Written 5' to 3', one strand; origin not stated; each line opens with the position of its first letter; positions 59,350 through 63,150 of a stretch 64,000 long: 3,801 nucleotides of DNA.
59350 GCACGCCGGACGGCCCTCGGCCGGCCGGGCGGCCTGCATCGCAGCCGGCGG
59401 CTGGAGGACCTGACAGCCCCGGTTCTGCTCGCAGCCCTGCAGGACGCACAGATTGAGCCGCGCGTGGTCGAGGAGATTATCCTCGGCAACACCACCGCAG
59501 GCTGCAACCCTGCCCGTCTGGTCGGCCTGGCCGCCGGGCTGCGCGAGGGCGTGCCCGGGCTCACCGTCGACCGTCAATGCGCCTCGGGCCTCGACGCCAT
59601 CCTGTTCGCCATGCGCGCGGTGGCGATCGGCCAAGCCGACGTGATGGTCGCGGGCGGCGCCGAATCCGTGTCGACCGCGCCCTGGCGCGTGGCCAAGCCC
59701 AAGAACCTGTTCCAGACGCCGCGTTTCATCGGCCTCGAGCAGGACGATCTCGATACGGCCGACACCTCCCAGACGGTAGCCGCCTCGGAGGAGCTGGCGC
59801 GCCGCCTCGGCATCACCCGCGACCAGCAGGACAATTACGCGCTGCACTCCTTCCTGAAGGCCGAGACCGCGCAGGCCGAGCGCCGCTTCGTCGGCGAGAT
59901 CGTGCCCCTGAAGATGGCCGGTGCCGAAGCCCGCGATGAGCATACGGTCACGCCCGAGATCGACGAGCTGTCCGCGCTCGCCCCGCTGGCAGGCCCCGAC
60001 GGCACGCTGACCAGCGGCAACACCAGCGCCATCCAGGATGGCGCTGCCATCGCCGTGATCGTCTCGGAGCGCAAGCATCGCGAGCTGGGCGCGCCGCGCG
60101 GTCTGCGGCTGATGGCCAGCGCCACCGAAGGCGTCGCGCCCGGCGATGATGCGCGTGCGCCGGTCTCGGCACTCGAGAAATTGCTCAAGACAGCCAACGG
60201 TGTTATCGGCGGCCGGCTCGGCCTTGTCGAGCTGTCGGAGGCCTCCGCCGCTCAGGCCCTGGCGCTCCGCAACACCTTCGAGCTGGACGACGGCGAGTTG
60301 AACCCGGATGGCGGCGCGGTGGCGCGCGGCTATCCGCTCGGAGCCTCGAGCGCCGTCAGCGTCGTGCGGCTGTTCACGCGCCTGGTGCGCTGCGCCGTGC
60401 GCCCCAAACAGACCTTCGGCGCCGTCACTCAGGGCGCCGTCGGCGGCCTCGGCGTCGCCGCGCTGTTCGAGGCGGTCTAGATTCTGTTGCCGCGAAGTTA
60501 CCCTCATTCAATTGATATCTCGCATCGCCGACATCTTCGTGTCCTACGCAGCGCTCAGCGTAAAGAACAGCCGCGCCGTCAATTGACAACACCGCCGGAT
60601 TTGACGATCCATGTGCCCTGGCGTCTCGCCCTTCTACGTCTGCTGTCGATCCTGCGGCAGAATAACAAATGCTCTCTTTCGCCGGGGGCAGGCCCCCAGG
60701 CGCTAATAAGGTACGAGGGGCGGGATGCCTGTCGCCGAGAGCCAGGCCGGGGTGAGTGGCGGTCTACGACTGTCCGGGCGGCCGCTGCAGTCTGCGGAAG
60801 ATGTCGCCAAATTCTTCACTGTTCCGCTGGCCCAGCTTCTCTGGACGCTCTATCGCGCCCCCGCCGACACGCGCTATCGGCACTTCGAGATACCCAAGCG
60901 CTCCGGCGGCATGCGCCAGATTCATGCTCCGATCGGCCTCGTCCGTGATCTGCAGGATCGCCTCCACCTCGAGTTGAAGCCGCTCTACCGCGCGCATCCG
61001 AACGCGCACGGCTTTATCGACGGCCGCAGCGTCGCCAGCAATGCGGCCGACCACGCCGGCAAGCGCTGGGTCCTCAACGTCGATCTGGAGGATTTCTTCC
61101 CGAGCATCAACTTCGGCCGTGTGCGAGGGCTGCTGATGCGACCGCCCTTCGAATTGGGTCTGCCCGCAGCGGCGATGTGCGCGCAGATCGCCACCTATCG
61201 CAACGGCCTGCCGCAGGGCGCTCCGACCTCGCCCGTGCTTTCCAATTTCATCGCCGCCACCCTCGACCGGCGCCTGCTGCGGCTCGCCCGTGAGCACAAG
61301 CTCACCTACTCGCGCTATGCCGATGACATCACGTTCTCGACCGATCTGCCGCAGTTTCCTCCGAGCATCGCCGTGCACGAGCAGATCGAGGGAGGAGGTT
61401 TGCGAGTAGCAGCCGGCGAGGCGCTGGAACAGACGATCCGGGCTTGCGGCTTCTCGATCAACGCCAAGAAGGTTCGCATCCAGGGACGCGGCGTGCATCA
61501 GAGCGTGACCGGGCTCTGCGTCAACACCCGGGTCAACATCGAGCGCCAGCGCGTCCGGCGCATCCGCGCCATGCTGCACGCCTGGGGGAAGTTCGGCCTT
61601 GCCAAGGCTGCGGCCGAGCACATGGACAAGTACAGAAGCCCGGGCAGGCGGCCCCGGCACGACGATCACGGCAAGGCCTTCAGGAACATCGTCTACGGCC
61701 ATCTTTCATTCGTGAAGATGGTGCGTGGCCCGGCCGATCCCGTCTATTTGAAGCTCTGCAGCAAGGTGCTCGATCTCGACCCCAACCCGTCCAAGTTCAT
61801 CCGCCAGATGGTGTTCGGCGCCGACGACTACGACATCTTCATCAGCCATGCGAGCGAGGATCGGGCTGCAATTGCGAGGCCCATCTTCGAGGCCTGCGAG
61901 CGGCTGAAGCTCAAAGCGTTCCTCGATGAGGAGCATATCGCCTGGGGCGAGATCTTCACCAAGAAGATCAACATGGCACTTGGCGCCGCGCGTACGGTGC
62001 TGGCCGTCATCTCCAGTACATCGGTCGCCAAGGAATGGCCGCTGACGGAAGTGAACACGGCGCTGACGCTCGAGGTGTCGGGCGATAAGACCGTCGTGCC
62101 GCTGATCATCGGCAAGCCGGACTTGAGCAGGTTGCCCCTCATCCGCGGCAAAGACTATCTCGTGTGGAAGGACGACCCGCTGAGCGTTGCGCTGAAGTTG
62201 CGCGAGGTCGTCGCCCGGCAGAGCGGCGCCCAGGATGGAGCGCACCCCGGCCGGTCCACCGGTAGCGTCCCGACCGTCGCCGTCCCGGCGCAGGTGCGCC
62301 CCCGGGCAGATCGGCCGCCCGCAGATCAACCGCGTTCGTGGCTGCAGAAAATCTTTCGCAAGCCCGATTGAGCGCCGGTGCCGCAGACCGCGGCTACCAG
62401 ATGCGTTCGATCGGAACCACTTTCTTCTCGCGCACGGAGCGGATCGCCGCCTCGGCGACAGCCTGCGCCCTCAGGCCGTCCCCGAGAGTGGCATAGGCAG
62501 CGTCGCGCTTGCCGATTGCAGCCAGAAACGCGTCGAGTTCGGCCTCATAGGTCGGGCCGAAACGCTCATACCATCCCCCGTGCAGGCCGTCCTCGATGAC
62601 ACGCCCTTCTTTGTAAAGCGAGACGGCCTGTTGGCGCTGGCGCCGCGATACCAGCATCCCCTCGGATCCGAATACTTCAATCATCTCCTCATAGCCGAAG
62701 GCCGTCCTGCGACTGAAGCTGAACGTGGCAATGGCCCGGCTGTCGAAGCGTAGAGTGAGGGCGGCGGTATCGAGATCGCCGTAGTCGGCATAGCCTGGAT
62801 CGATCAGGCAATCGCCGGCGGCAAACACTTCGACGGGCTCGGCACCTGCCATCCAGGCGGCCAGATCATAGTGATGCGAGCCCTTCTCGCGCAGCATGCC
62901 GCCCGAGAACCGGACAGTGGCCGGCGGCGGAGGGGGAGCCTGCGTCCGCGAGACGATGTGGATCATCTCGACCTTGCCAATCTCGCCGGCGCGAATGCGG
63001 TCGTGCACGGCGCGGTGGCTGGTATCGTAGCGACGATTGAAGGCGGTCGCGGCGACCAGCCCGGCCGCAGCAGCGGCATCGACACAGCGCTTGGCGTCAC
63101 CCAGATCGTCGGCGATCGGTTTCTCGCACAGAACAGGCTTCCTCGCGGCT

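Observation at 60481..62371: Retron-type reverse transcriptase fused to a TIR domain, with a candidate upstream msr/msd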

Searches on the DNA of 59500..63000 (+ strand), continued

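Call 43: search_with_rna_model(model_id=R1, sources=[L081, L082, L083, L084, L085, L086, L087, L088, L089, L090, L091, L092, L093, L094, L095, L096, L097, L098, L099, L100, L101, L102, L103, L104, L105, L106, L107, L108, L109, L110, L111, L112, L113, L114, L115, L116, L117, L118, L119, L120, L121, L122, L123, L124, L125, L126, L127, L128, L129, L130, L131, L132, L133, L134, L135, L136, L137, L138, L139, L140, L141, L142, L143, L144, L145, L146, L147, L148, L149, L150, L151, L152, L153, L154, L155, L156, L157, L158, L159, L160], max_evalue=1)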
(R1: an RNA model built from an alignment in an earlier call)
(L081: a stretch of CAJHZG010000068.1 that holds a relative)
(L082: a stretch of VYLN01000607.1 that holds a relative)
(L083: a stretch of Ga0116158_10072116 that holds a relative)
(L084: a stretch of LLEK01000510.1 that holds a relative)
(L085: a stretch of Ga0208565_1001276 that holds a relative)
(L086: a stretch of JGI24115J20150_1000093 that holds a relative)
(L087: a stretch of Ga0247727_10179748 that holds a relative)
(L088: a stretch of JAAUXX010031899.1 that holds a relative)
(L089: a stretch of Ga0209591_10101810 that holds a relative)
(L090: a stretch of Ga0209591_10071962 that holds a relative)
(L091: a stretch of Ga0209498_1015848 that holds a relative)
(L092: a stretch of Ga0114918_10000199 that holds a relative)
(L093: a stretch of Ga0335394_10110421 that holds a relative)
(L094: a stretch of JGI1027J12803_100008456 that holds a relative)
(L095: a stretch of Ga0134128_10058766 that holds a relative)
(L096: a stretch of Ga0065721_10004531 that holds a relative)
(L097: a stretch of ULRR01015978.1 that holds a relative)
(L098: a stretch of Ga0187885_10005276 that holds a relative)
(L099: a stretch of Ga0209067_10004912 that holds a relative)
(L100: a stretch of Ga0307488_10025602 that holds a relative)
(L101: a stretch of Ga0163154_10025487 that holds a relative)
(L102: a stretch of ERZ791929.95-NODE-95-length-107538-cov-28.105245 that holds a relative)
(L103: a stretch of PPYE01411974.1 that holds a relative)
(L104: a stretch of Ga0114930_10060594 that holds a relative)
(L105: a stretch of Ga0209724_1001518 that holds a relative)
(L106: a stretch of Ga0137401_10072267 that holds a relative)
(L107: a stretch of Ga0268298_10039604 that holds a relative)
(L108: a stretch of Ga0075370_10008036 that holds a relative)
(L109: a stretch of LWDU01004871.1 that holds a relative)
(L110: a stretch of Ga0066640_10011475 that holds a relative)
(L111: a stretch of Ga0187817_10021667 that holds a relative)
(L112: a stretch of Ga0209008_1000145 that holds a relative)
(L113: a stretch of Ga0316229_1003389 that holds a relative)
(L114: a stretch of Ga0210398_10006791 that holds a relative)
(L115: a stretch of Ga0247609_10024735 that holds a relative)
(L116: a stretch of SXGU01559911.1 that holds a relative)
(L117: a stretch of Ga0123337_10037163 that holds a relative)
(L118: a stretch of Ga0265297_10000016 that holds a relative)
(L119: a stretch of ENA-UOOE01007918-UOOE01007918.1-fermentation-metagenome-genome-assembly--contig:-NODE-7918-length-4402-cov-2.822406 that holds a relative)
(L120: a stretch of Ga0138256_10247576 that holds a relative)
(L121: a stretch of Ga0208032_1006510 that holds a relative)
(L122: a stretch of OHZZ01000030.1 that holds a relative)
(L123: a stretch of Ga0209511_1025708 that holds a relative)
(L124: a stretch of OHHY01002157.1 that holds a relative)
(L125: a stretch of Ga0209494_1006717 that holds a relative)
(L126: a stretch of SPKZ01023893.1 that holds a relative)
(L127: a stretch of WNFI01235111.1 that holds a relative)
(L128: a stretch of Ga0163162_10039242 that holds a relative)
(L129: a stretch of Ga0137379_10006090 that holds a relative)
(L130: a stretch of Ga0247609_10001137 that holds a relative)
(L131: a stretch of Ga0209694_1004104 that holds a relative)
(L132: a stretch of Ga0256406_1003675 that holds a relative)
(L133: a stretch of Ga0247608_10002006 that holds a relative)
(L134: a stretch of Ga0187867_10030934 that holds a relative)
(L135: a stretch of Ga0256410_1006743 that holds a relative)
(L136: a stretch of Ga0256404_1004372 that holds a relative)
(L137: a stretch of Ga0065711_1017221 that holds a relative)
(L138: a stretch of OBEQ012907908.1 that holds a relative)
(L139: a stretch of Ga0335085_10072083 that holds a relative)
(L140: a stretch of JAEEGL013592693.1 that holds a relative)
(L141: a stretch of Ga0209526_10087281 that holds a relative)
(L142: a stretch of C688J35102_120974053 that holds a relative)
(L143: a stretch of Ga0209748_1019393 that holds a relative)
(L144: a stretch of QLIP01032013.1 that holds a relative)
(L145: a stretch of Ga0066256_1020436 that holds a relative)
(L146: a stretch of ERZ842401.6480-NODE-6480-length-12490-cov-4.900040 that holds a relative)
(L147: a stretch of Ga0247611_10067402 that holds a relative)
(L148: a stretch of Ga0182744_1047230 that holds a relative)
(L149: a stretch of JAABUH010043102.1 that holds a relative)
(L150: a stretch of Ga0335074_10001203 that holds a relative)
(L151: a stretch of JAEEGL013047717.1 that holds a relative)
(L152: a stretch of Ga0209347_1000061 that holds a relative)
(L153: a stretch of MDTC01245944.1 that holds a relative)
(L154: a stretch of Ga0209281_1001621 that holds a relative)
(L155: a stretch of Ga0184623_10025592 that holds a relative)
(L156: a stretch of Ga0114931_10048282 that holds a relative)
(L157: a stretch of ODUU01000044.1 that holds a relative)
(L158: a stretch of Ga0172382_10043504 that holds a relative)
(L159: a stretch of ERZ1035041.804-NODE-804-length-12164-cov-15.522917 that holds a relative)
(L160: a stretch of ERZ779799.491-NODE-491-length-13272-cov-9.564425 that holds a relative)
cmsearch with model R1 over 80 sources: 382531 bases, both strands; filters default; matches with E-value up to 1: 10.
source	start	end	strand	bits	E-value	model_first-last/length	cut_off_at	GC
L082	2153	2283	+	117.2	1.5e-32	1-130/130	no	0.62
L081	2854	2984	+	103.7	1.7e-28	1-130/130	no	0.49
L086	5268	5430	+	39.9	2.3e-09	1-130/130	no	0.5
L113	2793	2952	+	26.4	2.6e-05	1-130/130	no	0.38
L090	625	645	+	22.4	0.0004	27-47/130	no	0.71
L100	2814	2962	+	21.3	0.00088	1-130/130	no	0.5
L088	25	45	+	20.7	0.0014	27-47/130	no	0.67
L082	2150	2280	-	17.5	0.012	1-130/130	no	0.61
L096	2798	2943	+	14.5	0.093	1-130/130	no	0.57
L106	426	446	+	13.9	0.15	27-47/130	no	0.57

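Call 44: search_with_rna_model(model_id=R1, sources=[L021, L024, L018, L086, L113, L100], max_evalue=0.001, show_alignments=6)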
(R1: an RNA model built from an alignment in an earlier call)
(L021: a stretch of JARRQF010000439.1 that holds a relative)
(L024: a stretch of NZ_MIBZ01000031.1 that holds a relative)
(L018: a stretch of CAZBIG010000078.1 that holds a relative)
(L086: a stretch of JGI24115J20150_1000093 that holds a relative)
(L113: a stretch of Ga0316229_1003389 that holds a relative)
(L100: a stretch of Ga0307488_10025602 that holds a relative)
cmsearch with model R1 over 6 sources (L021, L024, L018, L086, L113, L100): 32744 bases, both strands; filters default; matches with E-value up to 0.001: 6.
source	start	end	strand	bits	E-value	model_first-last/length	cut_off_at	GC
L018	2745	2875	+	73.7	1.4e-20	1-130/130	no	0.63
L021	429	588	+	63.5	1.6e-17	1-130/130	no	0.5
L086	5268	5430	+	39.9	2e-10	1-130/130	no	0.5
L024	1037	1194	+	34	1.2e-08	1-130/130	no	0.32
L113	2793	2952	+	26.4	2.3e-06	1-130/130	no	0.38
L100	2814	2962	+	21.3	7.5e-05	1-130/130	no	0.5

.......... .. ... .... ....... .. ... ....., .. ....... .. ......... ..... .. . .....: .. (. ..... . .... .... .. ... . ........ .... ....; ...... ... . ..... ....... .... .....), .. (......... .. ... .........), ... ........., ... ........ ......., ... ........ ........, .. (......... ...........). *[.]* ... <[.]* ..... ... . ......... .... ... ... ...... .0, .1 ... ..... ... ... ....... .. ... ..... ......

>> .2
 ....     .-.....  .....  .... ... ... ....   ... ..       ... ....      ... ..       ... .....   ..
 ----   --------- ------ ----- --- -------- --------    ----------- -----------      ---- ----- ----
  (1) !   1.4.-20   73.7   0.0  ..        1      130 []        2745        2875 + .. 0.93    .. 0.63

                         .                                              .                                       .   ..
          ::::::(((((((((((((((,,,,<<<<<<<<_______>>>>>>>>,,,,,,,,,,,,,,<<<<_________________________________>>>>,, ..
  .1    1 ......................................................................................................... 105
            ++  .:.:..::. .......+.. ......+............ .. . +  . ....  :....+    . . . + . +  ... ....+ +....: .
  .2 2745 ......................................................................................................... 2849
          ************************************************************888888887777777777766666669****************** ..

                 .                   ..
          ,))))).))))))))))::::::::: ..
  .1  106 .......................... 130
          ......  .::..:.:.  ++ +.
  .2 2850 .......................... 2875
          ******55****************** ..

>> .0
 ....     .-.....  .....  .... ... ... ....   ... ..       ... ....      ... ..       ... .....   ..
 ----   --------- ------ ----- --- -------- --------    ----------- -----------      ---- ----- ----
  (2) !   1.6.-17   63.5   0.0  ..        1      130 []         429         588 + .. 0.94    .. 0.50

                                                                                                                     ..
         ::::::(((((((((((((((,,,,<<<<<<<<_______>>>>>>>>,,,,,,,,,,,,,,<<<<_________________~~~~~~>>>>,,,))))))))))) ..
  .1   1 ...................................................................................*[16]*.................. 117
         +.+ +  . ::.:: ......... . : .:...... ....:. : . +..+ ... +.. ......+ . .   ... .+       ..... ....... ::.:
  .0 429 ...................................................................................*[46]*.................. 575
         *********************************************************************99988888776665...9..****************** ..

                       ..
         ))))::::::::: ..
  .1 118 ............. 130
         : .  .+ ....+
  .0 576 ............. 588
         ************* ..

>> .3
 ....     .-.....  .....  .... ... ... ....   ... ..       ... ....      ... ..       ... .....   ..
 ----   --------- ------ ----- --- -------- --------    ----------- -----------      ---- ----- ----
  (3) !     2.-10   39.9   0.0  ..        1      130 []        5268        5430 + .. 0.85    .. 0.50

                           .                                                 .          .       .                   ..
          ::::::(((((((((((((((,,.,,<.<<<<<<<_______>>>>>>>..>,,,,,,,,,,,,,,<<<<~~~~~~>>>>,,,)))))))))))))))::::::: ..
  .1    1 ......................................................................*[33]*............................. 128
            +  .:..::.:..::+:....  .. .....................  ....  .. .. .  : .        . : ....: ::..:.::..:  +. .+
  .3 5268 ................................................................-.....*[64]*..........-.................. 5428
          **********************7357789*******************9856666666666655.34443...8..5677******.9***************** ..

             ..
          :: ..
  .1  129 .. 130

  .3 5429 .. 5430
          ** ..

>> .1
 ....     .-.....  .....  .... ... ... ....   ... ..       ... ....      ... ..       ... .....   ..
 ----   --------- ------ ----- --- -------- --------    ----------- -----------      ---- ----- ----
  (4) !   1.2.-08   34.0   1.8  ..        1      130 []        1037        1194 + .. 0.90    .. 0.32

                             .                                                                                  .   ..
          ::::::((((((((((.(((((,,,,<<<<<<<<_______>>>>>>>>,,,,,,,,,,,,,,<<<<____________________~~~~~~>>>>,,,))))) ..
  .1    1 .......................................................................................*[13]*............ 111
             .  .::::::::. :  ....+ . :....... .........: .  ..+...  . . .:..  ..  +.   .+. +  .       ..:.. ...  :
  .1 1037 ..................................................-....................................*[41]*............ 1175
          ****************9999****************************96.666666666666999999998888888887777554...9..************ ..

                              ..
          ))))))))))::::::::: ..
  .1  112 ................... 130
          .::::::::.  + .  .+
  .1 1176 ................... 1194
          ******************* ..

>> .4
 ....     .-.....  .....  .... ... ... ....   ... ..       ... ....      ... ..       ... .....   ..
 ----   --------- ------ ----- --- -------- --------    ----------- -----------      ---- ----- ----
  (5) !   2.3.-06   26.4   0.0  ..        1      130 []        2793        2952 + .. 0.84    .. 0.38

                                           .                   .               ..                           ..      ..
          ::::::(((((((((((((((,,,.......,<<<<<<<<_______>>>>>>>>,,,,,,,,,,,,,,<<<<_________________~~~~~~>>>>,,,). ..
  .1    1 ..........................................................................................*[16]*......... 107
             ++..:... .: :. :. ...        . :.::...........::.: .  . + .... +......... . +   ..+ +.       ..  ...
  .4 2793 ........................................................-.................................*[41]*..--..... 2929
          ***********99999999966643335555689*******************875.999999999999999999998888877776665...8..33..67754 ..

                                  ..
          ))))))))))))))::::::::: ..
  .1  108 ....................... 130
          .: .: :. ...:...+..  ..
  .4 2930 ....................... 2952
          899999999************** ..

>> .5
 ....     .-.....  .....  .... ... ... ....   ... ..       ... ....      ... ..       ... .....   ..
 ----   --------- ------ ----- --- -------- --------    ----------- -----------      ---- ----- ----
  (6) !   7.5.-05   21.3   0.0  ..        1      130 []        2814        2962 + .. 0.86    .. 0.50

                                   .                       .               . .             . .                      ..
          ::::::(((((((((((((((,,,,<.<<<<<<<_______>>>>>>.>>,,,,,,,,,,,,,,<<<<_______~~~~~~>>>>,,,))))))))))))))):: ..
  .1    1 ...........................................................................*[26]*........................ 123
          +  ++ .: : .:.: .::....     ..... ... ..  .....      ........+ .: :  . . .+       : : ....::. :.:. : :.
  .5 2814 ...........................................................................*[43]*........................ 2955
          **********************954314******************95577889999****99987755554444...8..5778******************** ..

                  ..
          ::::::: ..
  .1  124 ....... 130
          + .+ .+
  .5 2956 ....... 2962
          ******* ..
